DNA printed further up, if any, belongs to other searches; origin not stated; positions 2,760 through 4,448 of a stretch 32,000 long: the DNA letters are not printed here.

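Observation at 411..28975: A ~26-kb phosphonoglycan island: phosphonate synthesis, nucleotide activation, candidate transferases, glycan assembly and the N-glycosylation OST in one locus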

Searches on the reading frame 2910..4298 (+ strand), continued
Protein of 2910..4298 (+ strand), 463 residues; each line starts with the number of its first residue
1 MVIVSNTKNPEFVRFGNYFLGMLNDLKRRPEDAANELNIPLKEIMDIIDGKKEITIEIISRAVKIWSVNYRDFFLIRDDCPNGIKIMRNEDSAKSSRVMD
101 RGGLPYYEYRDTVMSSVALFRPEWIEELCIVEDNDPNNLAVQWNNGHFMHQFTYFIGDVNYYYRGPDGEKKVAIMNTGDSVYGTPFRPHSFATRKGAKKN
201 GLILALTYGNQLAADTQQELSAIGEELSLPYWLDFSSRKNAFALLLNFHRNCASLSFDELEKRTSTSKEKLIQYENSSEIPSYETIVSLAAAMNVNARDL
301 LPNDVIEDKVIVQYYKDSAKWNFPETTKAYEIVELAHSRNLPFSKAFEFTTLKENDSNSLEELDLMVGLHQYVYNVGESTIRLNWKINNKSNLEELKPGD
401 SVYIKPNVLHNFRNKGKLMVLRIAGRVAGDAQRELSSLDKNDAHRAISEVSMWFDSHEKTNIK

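Call 32: find_encoding_contigs(protein=P0154, flank=10000, max_places=3)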
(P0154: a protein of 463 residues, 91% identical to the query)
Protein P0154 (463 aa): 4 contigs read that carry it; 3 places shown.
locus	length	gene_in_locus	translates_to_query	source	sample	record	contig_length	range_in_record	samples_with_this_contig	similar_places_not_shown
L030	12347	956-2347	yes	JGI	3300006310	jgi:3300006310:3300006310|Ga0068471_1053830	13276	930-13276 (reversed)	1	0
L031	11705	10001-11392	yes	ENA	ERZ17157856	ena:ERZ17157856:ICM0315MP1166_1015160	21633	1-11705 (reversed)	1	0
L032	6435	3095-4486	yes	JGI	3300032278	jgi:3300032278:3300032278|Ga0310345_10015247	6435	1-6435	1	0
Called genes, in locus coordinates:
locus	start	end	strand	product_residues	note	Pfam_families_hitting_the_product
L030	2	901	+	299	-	?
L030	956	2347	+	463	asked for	PF07883:Cupin_2 (faint), PF12844:HTH_19 (weak)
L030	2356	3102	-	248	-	PF00483:NTP_transferase, PF12804:NTP_transf_3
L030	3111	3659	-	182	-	PF02775:TPP_enzyme_C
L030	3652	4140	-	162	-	PF02776:TPP_enzyme_N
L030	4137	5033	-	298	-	PF13714:PEP_mutase, PF00463:ICL (weak)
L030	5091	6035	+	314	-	PF00465:Fe-ADH, PF13685:Fe-ADH_2, PF25137:ADH_Fe_C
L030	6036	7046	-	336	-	PF10432:bact-PGI_C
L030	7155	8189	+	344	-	PF01008:IF-2B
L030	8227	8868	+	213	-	PF01883:FeS_assembly_P, PF05402:PqqD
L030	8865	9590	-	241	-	PF02348:CTP_transf_3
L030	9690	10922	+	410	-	PF01071:GARS_A (faint), PF02222:ATP-grasp, PF02655:ATP-grasp_3, PF02786:CPSase_L_D2, PF07478:Dala_Dala_lig_C, PF13535:ATP-grasp_4, PF18603:LAL_C2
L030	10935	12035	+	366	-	PF01232:Mannitol_dh, PF08125:Mannitol_dh_C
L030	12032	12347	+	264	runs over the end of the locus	PF00459:Inositol_P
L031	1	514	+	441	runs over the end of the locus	PF00884:Sulfatase, PF01663:Phosphodiest (faint), PF16347:SGSH_C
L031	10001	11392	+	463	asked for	PF07883:Cupin_2 (faint), PF12844:HTH_19 (weak)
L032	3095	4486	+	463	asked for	PF07883:Cupin_2 (faint), PF12844:HTH_19 (weak)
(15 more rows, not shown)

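Call 33: find_encoding_contigs(protein=P0069, flank=10000, max_places=4)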
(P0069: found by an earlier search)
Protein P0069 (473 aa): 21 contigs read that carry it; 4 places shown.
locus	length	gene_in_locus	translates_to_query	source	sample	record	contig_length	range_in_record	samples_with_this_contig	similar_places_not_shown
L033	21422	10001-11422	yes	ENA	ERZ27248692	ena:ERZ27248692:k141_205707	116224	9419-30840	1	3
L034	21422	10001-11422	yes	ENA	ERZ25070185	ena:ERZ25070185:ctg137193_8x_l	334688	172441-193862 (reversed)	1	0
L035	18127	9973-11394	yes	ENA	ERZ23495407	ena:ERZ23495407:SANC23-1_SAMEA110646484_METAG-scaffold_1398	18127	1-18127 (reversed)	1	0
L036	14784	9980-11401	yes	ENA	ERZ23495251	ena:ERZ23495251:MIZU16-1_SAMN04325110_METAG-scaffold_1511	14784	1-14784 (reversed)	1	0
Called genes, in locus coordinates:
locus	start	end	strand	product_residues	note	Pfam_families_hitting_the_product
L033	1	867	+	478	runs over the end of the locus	PF02826:2-Hacid_dh_C (faint), PF03721:UDPG_MGDP_dh_N, PF00984:UDPG_MGDP_dh, PF03720:UDPG_MGDP_dh_C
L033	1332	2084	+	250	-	PF00733:Asn_synthase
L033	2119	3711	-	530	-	-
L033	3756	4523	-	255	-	PF00483:NTP_transferase (weak), PF12804:NTP_transf_3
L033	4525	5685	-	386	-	PF04464:Glyphos_transf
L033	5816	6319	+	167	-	-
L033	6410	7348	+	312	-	PF00465:Fe-ADH, PF13685:Fe-ADH_2, PF25137:ADH_Fe_C (weak)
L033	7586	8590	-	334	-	PF13692:Glyco_trans_1_4, PF00534:Glycos_transf_1, PF13524:Glyco_trans_1_2 (weak)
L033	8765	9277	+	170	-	PF01583:APS_kinase, PF13238:AAA_18 (weak), PF13671:AAA_33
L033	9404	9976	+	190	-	-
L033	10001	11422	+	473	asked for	-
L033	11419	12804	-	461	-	PF04464:Glyphos_transf (weak)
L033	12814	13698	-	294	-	PF02475:TRM5-TYW2_MTfase, PF05050:Methyltransf_21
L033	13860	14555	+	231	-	PF08889:WbqC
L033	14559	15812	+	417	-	PF00534:Glycos_transf_1, PF13692:Glyco_trans_1_4 (weak)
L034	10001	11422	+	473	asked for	-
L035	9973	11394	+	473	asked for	-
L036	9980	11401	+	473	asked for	-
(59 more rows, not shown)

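Call 34: find_encoding_contigs(protein=P0052, flank=10000, max_places=4)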
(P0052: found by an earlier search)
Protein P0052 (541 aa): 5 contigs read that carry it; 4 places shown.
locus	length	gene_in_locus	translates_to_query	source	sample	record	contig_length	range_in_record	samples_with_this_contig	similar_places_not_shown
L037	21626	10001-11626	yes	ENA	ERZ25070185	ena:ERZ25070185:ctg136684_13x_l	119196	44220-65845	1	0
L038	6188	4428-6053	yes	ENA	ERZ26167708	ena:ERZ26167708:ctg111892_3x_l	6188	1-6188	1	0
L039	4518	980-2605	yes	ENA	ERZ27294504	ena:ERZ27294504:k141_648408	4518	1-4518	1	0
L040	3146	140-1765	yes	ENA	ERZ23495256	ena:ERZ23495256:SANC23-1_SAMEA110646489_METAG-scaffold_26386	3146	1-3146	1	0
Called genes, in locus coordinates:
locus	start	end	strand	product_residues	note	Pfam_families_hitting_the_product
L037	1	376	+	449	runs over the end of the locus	PF00884:Sulfatase, PF16347:SGSH_C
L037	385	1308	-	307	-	PF08943:CsiD (faint), PF02668:TauD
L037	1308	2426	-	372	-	PF00884:Sulfatase, PF16347:SGSH_C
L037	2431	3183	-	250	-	PF00483:NTP_transferase, PF01128:IspD (weak), PF12804:NTP_transf_3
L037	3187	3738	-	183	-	PF02775:TPP_enzyme_C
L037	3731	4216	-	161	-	PF02776:TPP_enzyme_N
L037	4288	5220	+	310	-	PF00465:Fe-ADH, PF13685:Fe-ADH_2, PF25137:ADH_Fe_C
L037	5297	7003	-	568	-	PF13231:PMT_2 (weak)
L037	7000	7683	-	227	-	PF00535:Glycos_transf_2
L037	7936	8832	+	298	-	PF13714:PEP_mutase, PF00463:ICL (weak)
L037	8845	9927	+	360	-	PF13692:Glyco_trans_1_4, PF00534:Glycos_transf_1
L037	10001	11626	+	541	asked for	PF00884:Sulfatase (faint)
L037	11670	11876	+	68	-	-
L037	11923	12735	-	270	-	PF05711:TylF, PF13578:Methyltransf_24 (faint), PF05711:TylF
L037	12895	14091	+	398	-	PF04464:Glyphos_transf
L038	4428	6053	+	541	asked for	PF00884:Sulfatase (faint)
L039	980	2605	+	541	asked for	PF00884:Sulfatase (faint)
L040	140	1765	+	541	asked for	PF00884:Sulfatase (faint)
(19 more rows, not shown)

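Call 45: find_encoding_contigs(protein=P0041, flank=10000, max_places=2)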
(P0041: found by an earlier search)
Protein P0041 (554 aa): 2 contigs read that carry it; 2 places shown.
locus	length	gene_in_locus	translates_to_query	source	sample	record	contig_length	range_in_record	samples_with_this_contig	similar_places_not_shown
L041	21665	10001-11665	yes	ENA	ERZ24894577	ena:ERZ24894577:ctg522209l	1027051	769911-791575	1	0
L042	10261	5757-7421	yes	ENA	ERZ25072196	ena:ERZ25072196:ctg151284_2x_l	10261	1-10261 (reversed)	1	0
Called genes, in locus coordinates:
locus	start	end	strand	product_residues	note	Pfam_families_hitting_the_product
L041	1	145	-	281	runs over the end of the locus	PF13740:ACT_6 (weak), PF00551:Formyl_trans_N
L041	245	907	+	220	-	-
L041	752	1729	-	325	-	PF02683:DsbD_TM (weak)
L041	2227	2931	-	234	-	PF00989:PAS, PF08448:PAS_4 (faint), PF13426:PAS_9 (weak), PF08447:PAS_3 (faint)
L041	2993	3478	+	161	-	-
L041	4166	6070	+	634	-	PF02518:HATPase_c (weak), PF13589:HATPase_c_3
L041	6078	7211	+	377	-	PF08843:AbiEii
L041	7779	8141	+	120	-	PF00075:RNase_H, PF13456:RVT_3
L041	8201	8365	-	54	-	-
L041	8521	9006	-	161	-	PF01325:Fe_dep_repress, PF02742:Fe_dep_repr_C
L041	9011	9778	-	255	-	PF01978:TrmB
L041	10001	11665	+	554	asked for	PF23545:Zn_ribbon_HMPTM, PF04055:Radical_SAM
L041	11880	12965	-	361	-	PF01041:DegT_DnrJ_EryC1, PF01212:Beta_elim_lyase (weak), PF01053:Cys_Met_Meta_PP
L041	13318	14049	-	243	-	-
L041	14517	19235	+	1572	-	PF28202:SlaA-like (weak)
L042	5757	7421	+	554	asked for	PF23545:Zn_ribbon_HMPTM, PF04055:Radical_SAM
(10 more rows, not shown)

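Call 46: find_encoding_contigs(protein=P0043, flank=10000, max_places=2)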
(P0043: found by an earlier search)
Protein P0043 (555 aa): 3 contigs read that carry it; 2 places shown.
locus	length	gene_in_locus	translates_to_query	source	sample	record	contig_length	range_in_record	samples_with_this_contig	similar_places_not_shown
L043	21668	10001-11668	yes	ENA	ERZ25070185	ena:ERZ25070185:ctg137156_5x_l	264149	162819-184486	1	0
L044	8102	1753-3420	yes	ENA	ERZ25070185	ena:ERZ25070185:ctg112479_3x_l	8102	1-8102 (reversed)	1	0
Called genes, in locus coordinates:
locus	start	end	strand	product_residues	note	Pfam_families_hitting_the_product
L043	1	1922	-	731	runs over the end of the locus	PF02359:CDC48_N, PF02933:CDC48_2, PF05496:RuvB_N, PF13191:AAA_16 (weak), PF00004:AAA, PF17862:AAA_lid_3, PF00004:AAA, PF17862:AAA_lid_3, +18 more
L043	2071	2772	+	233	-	PF03947:Ribosomal_L2_C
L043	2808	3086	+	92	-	PF00708:Acylphosphatase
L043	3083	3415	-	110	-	-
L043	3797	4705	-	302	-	PF22082:TtuA_LIM_N, PF01171:ATP_bind_3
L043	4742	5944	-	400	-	PF02163:Peptidase_M50, PF13180:PDZ_2, PF17820:PDZ_6 (weak)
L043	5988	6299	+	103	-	PF03091:CutA1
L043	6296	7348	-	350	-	PF26356:Pelota_N, PF03465:eRF1_3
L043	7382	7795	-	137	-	-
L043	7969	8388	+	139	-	PF01894:YjbQ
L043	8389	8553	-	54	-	-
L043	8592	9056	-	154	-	PF01047:MarR (weak), PF01325:Fe_dep_repress, PF02742:Fe_dep_repr_C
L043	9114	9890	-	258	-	PF01978:TrmB, PF11495:TrmB_EBD_N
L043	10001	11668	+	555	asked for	PF23545:Zn_ribbon_HMPTM, PF04055:Radical_SAM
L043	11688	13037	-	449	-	PF13483:Lactamase_B_3, PF12706:Lactamase_B_2 (weak)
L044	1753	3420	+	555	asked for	PF23545:Zn_ribbon_HMPTM, PF04055:Radical_SAM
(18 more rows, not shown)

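Call 52: search_protein_families(library=pfam, proteins=[L004:237-1247:-, L004:1286-2800:+, L004:2815-3513:+, L004:3516-4088:-, L004:4093-4920:-, L004:5376-6287:+, L004:6301-7230:+, L004:7230-8573:+, L004:8578-9909:+, L004:16184-17191:-], max_evalue=0.001)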
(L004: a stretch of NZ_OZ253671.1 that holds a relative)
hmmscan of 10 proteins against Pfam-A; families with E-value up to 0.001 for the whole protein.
L004:237-1247:- (337 aa): 0 families

L004:1286-2800:+ (505 aa): 1 family
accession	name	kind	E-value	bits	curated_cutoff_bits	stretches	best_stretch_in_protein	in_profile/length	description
PF05159.20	Capsule_synth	-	0.00019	21.5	20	1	257-400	114-266/310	Capsule polysaccharide biosynthesis protein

L004:2815-3513:+ (233 aa): 3 families
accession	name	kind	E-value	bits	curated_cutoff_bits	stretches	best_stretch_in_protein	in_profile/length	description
PF02348.25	CTP_transf_3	-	5.3e-24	85.7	22.6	1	9-142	2-129/217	Cytidylyltransferase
PF12804.13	NTP_transf_3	-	8.5e-06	26.5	27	1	22-140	15-123/160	MobA-like NTP transferase domain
PF01128.25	IspD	-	0.0002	21.6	27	1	23-136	20-124/221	2-C-methyl-D-erythritol 4-phosphate cytidylyltransferase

L004:3516-4088:- (191 aa): 2 families
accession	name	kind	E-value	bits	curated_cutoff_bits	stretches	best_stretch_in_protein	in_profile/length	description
PF13580.11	SIS_2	-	1.2e-28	100.3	27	1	17-145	9-138/138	SIS domain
PF01380.27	SIS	-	5e-14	52.7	25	1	105-164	48-107/131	SIS domain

L004:4093-4920:- (276 aa): 1 family
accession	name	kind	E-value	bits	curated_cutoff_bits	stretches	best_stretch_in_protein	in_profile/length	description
PF03102.20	NeuB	-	1.6e-71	241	22.1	1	22-259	1-241/241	NeuB family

L004:5376-6287:+ (304 aa): 6 families
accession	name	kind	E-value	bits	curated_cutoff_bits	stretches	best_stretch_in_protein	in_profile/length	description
PF13561.12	adh_short_C2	-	3.3e-61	207.3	27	1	62-298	1-235/236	Enoyl-(Acyl carrier protein) reductase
PF00106.31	adh_short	-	1.4e-54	185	26.6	1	56-248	1-191/195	short chain dehydrogenase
PF08659.16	KR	-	1.5e-06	28.7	22.6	1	59-176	4-125/180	KR domain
PF23441.1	SDR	-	1e-05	25.5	27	1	62-297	14-254/258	SDR-like rossmann domain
PF01370.27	Epimerase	-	1.1e-05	25.4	20.9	1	59-164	2-96/240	NAD dependent epimerase/dehydratase family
PF08643.16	DUF1776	-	2.9e-05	24.1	25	1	152-248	112-204/294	Fungal family of unknown function (DUF1776)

L004:6301-7230:+ (310 aa): 3 families
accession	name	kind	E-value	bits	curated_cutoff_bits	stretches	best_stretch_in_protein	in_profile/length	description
PF05711.17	TylF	-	3.2e-21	76.2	23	1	153-299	91-253/264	Macrocin-O-methyltransferase (TylF)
PF13578.12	Methyltransf_24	-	2.3e-10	41.7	26.3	1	159-275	2-105/105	Methyltransferase domain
PF02629.25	CoA_binding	-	0.00019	22.5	22.3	1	16-80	2-68/97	CoA binding domain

L004:7230-8573:+ (448 aa): 5 families
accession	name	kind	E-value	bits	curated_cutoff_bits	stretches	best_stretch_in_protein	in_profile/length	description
PF00884.28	Sulfatase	-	2.5e-22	80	25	1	3-322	1-299/301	Sulfatase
PF01663.27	Phosphodiest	-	1.1e-09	38.8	23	1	6-88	2-84/342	Type I phosphodiesterase / nucleotide pyrophosphatase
PF16347.10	SGSH_C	-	6.3e-07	30.1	29.3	1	284-420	11-152/154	N-sulphoglucosamine sulphohydrolase, C-terminal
PF01676.23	Metalloenzyme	-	1.3e-05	25.2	24.3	1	173-224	169-220/252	Metalloenzyme superfamily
PF14707.11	Sulfatase_C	-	4.9e-05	24.3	30.9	1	381-430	51-100/127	C-terminal region of aryl-sulfatase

L004:8578-9909:+ (444 aa): 5 families
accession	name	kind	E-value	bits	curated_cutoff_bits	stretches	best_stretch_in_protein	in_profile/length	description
PF00884.28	Sulfatase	-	3.8e-28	99.1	25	1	3-317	1-300/301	Sulfatase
PF01663.27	Phosphodiest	-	6.3e-12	46.2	23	2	6-69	2-63/342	Type I phosphodiesterase / nucleotide pyrophosphatase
PF16347.10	SGSH_C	-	4.4e-11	43.6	29.3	1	275-416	8-152/154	N-sulphoglucosamine sulphohydrolase, C-terminal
PF01676.23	Metalloenzyme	-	1.2e-06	28.6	24.3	0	175-204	172-201/252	Metalloenzyme superfamily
PF14707.11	Sulfatase_C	-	4.6e-05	24.4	30.9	1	376-426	50-100/127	C-terminal region of aryl-sulfatase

L004:16184-17191:- (336 aa): 2 families
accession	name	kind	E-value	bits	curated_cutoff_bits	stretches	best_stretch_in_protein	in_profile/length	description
PF10432.14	bact-PGI_C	-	1e-38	133.1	24.5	1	192-336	2-151/151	Bacterial phospho-glucose isomerase C-terminal SIS domain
PF01380.27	SIS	-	2.2e-05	24.7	25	1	42-120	5-88/131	SIS domain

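Call 62: search_protein_representatives(protein=window:2910-4298:+)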
Query: 463 residues. Proteins with E-value up to 0.001 (for the whole library): 475; up to 1e-10: 334; up to 1e-30: 173. The best 150 are listed.
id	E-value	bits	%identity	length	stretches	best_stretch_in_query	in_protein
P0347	1.1e-169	581.6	59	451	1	14-457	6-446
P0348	9.1e-168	575.2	59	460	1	8-458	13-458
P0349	4.8e-141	487.2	51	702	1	13-462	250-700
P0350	1.2e-131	456.1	52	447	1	5-458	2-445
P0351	6.7e-120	417.5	45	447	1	12-456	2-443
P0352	2.7e-111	389.1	45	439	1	14-456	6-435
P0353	9.0e-111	387.4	47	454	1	14-455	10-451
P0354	6.0e-110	384.7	45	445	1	14-456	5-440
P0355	2.5e-109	382.6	51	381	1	99-457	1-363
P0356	8.8e-109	380.8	45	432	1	19-455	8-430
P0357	4.4e-107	375.2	47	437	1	19-455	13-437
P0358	1.2e-106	373.8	50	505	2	54-456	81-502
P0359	7.4e-105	367.9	45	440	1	16-456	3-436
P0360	1.0e-103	364.1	47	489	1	18-456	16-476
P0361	1.6e-101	356.9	43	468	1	14-455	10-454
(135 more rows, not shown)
